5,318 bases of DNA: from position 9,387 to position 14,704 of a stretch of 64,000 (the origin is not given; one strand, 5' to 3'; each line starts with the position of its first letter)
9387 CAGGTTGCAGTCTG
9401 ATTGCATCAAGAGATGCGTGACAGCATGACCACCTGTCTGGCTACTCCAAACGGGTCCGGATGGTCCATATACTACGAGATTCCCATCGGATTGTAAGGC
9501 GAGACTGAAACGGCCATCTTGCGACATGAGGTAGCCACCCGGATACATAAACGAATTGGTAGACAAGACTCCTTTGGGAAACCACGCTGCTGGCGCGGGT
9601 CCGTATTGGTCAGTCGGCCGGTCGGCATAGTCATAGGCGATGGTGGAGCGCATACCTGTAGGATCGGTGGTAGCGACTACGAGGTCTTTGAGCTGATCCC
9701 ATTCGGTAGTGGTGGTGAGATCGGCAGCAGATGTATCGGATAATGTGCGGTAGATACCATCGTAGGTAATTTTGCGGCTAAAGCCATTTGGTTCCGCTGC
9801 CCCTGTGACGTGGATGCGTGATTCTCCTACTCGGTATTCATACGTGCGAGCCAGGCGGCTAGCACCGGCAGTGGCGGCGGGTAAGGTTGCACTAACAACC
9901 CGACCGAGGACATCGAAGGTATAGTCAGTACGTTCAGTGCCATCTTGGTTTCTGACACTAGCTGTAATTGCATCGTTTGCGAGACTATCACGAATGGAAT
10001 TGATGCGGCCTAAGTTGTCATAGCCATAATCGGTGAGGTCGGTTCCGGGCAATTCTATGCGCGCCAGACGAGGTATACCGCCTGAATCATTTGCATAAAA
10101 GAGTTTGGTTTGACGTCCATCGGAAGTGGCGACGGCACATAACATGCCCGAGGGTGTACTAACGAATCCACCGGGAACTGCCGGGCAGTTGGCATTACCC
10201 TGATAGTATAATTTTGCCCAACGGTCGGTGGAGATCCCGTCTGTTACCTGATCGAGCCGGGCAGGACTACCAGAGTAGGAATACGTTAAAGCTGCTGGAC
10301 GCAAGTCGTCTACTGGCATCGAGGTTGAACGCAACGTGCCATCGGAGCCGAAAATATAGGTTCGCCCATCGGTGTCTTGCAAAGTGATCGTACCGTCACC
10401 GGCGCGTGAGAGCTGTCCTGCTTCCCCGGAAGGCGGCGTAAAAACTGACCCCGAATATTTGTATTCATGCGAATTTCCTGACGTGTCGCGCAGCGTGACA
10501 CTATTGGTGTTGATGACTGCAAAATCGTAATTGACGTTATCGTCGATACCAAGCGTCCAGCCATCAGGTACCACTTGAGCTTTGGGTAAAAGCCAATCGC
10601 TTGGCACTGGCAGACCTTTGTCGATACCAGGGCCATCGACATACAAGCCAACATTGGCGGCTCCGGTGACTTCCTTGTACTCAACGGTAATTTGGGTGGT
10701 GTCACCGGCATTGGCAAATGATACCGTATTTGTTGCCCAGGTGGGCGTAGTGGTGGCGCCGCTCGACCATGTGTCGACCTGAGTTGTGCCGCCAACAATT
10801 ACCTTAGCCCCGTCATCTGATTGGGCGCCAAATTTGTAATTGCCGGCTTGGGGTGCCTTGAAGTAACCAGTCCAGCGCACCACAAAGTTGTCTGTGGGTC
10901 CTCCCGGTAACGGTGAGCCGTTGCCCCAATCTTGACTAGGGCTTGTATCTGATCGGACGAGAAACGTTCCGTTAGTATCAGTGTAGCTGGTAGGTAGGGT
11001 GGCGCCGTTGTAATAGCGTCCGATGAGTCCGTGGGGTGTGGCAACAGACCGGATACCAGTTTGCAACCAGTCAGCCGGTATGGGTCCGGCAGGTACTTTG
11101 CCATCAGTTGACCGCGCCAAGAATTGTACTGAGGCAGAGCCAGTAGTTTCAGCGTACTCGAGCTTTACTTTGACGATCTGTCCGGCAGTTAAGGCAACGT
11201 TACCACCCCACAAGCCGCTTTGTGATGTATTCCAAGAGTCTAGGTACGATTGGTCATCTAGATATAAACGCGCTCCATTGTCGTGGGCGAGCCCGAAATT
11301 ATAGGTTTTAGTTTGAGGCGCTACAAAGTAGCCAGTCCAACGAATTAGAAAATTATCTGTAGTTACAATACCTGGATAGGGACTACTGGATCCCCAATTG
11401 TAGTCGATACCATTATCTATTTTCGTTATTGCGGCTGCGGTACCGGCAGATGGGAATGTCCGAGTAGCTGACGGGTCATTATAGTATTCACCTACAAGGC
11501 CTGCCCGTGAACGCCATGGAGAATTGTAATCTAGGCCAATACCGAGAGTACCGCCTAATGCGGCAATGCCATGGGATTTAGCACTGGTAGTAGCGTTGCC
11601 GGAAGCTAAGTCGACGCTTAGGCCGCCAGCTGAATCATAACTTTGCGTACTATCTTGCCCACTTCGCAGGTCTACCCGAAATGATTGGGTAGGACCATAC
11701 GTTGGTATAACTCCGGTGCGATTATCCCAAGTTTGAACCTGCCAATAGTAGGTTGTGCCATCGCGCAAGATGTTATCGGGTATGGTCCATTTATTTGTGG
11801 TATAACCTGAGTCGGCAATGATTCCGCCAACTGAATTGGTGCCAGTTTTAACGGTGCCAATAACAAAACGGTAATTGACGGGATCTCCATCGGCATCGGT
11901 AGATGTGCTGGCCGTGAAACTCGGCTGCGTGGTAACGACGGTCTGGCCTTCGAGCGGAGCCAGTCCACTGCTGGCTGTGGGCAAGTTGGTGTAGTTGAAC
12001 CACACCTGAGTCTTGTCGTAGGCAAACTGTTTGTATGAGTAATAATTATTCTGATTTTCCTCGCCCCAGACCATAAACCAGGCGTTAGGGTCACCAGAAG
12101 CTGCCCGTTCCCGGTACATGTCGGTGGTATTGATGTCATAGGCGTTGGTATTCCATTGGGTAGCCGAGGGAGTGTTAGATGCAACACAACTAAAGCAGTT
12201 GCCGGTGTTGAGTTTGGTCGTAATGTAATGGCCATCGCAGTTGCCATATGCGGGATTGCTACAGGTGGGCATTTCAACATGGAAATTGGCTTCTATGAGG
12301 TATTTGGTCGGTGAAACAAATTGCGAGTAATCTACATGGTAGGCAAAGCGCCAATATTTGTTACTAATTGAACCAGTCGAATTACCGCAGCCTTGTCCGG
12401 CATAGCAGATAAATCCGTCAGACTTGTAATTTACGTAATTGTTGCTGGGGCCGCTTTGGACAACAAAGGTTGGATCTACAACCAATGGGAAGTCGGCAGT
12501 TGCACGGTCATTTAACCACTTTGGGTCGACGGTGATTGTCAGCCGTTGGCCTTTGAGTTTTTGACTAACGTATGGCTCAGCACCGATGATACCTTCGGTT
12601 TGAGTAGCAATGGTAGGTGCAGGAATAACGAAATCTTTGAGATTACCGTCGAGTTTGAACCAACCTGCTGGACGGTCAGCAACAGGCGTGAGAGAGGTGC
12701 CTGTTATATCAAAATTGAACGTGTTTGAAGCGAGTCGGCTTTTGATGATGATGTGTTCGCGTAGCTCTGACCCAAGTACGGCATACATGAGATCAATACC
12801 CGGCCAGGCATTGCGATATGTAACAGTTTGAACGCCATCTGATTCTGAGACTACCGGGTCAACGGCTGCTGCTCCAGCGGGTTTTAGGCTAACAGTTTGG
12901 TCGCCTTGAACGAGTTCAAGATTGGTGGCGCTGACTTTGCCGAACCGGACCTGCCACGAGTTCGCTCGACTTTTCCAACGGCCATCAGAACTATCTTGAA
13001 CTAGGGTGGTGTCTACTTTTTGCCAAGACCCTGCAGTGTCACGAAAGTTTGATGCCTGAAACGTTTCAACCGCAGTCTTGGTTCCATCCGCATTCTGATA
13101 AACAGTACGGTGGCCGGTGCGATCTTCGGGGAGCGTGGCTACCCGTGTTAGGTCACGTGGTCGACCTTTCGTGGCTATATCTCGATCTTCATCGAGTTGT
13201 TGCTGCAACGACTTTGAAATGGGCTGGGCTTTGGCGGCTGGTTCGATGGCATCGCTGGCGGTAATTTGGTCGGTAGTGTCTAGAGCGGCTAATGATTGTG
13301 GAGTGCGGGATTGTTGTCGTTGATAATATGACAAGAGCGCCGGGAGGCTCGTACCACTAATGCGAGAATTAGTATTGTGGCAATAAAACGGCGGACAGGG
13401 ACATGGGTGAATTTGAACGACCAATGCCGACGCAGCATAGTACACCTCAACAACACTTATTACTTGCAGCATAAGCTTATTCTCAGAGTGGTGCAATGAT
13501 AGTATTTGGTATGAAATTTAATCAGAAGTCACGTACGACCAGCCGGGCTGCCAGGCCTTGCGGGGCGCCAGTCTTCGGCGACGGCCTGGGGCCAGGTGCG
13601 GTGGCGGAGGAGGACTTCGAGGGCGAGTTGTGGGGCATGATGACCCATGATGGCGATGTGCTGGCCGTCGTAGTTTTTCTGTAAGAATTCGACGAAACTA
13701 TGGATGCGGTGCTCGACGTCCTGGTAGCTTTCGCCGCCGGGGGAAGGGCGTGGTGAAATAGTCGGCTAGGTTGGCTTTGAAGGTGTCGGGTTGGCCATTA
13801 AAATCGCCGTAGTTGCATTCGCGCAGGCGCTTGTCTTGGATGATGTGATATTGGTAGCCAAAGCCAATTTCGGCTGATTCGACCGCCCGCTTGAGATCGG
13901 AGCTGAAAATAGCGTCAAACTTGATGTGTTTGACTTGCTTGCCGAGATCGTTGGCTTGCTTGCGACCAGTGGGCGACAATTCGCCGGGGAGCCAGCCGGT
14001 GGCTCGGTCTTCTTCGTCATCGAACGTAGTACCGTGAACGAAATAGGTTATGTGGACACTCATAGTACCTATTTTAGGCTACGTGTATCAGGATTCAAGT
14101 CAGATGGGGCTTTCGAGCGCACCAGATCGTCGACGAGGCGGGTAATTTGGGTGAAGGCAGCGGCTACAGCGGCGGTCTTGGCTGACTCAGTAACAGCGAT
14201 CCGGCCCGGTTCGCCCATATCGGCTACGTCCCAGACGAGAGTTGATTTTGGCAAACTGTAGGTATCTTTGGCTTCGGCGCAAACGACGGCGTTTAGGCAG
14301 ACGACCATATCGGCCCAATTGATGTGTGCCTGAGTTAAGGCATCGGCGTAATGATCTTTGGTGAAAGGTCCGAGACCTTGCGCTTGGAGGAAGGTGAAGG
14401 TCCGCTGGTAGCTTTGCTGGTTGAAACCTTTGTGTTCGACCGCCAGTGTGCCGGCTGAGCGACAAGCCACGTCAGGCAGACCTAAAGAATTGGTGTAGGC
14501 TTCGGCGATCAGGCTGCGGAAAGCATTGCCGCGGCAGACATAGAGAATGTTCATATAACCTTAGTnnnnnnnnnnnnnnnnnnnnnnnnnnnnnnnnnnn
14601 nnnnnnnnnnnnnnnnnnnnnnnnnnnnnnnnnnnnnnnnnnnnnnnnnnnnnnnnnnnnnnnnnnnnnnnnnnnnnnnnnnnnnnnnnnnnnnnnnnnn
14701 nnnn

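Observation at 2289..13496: RHS polymorphic-toxin locus with a toxin-tip reservoir: full-length rhs plus two downstream orphan C-terminal cassettes and candidate immunity ORFs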

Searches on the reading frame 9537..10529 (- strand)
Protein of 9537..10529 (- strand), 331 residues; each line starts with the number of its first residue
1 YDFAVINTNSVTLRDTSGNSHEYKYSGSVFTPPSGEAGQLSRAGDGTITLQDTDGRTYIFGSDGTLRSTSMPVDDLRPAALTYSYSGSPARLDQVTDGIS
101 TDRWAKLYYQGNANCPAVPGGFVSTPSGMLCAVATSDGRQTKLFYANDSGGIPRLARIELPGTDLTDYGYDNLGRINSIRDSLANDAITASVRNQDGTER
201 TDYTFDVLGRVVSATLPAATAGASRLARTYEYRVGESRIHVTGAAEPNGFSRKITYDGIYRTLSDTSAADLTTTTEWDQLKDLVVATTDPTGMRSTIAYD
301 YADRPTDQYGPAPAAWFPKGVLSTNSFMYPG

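Call 83: search_protein_families(library=pfam, max_evalue=0.05, proteins=[window:9537-10529:-])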
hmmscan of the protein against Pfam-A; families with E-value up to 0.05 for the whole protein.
window:9537-10529:- (331 aa): 1 family
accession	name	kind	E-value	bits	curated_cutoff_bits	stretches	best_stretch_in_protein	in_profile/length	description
PF05593.20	RHS_repeat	-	5.6e-07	30.2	22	2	191-220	9-37/38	RHS Repeat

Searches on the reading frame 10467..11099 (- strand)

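Call 83: search_protein_families(library=pfam, max_evalue=0.05, proteins=[window:10467-11099:-])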
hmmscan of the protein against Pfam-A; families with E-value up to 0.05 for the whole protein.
window:10467-11099:- (211 aa): 2 families
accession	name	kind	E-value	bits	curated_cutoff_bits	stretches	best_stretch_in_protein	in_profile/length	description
PF07691.17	PA14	-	2e-18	67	24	1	23-160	3-139/147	PA14 domain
PF10528.15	GLEYA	-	1.6e-07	32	26.2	1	72-151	1-86/91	GLEYA domain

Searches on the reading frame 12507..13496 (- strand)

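Call 83: search_protein_families(library=pfam, max_evalue=0.05, proteins=[window:12507-13496:-])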
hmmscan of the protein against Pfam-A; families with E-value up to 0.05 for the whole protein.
window:12507-13496:- (330 aa): 1 family
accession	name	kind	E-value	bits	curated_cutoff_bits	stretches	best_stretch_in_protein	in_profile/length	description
PF25778.1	DUF7948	-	0.0026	18.3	27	1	220-268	100-148/214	Domain of unknown function (DUF7948)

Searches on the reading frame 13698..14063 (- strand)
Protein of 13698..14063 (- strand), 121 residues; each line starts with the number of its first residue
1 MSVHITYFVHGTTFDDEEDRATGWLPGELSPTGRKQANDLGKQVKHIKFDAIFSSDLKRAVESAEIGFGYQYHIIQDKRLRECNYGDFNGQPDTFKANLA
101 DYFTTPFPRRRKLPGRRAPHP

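Call 42: search_protein_families(library=pfam, max_evalue=0.001, proteins=[window:13698-14063:-])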
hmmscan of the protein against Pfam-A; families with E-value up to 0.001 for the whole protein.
window:13698-14063:- (121 aa): 1 family
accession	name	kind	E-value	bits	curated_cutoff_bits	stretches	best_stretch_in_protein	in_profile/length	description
PF00300.27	His_Phos_1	-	4e-21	76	21.7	1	10-106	6-104/194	Histidine phosphatase superfamily (branch 1)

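Call 71: list_cluster_members(proteins=[window:13701-14063:-, window:13292-13438:-, window:6159-13496:-, window:6159-13472:-, window:14072-14554:-, window:14569-15690:-, window:2648-3103:-, window:2292-2675:-, window:3112-3309:-])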
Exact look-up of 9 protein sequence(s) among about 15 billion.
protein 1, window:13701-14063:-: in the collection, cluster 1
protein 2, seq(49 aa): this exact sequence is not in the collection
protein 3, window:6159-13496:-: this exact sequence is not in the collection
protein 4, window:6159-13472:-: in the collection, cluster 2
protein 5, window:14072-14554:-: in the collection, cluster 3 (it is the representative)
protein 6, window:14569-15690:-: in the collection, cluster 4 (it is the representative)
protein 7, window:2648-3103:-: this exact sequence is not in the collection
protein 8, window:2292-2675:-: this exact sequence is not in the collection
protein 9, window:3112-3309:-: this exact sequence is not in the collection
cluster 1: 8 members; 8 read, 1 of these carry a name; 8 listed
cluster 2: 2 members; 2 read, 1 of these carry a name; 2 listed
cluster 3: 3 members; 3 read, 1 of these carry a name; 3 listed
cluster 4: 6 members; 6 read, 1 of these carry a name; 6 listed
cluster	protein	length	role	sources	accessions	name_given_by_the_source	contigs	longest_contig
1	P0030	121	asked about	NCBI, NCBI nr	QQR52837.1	histidine phosphatase family protein [bacterium] | MAG: histidine phosphatase family protein [bacterium]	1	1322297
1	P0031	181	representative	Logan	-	-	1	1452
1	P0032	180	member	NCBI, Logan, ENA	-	-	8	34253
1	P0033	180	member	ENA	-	-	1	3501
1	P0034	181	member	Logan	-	-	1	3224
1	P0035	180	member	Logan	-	-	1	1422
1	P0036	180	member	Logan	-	-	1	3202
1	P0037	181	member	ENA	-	-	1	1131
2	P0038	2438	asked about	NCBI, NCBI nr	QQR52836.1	hypothetical protein IPG36_01800 [bacterium] | MAG: hypothetical protein IPG36_01800 [bacterium]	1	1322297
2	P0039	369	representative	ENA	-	-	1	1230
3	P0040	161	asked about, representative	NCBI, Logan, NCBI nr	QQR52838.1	hypothetical protein IPG36_01815 [bacterium] | MAG: hypothetical protein IPG36_01815 [bacterium]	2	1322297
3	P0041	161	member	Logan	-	-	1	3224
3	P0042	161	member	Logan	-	-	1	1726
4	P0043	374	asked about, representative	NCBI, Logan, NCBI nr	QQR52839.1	S49 family peptidase [bacterium] | MAG: S49 family peptidase [bacterium]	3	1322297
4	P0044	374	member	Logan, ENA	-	-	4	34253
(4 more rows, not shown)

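Call 90: find_encoding_contigs(protein=P0032, flank=10000, max_places=4)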
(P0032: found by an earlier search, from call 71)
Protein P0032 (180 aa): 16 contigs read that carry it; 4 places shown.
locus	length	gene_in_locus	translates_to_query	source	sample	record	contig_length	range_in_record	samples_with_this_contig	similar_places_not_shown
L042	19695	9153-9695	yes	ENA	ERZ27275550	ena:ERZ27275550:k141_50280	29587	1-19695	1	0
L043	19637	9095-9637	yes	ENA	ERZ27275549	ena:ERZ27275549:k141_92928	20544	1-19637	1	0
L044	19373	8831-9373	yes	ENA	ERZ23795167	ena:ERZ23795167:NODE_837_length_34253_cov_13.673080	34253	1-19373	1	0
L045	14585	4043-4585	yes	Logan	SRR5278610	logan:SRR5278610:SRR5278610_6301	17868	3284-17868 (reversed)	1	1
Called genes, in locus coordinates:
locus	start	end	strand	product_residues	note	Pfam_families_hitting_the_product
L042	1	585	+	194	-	?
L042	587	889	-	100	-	-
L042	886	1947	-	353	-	PF02463:SMC_N, PF13175:AAA_15, PF13476:AAA_23, PF13304:AAA_21 (weak)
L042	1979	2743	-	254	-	PF04203:Sortase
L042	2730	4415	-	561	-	-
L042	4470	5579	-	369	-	PF00712:DNA_pol3_beta, PF02767:DNA_pol3_beta_2, PF02768:DNA_pol3_beta_3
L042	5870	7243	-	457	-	PF11638:DnaA_N, PF00308:Bac_DnaA, PF00004:AAA (weak), PF01695:IstB_IS21, PF08299:Bac_DnaA_C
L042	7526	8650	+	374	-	PF25145:NfeD1b_N (faint), PF01343:Peptidase_S49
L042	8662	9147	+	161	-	PF01451:LMWPc (weak)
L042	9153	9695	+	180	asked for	PF00300:His_Phos_1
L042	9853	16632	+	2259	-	PF10528:GLEYA (faint), PF07691:PA14, PF05593:RHS_repeat (weak), PF25023:TEN_YD-shell (weak)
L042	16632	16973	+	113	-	-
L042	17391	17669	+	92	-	-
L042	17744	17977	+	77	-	PF04014:MazE_antitoxin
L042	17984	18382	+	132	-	PF01850:PIN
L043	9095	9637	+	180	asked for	PF00300:His_Phos_1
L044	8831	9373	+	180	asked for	PF00300:His_Phos_1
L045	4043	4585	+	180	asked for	PF00300:His_Phos_1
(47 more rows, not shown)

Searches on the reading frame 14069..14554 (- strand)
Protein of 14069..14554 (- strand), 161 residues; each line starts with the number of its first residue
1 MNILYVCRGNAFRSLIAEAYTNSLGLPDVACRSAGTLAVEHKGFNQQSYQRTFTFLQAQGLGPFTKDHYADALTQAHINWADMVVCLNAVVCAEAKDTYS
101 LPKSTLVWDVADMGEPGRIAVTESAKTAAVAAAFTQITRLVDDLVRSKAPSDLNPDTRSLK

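Call 42: search_protein_families(library=pfam, max_evalue=0.001, proteins=[window:14069-14554:-])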
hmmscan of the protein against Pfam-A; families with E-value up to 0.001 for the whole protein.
window:14069-14554:- (161 aa): 1 family
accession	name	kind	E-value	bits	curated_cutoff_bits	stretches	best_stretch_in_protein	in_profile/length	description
PF01451.26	LMWPc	-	3.3e-08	34.3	23.2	1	3-97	1-94/144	Low molecular weight phosphotyrosine protein phosphatase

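Call 72: find_encoding_contigs(protein=window:14069-14554:-, flank=5000, max_places=6)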
Protein window:14069-14554:- (161 aa): 2 contigs read that carry it; 2 places shown.
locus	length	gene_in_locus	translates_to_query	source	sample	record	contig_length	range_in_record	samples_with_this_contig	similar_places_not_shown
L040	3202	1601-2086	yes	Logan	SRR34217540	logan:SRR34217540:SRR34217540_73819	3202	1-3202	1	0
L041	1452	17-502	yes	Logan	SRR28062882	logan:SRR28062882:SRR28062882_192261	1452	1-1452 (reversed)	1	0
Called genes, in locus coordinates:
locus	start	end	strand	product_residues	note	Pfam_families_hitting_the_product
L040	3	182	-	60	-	?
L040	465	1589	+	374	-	PF25145:NfeD1b_N (faint), PF01343:Peptidase_S49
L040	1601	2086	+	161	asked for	PF01451:LMWPc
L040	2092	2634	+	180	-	PF00300:His_Phos_1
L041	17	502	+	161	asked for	PF01451:LMWPc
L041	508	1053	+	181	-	PF00300:His_Phos_1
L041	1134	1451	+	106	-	?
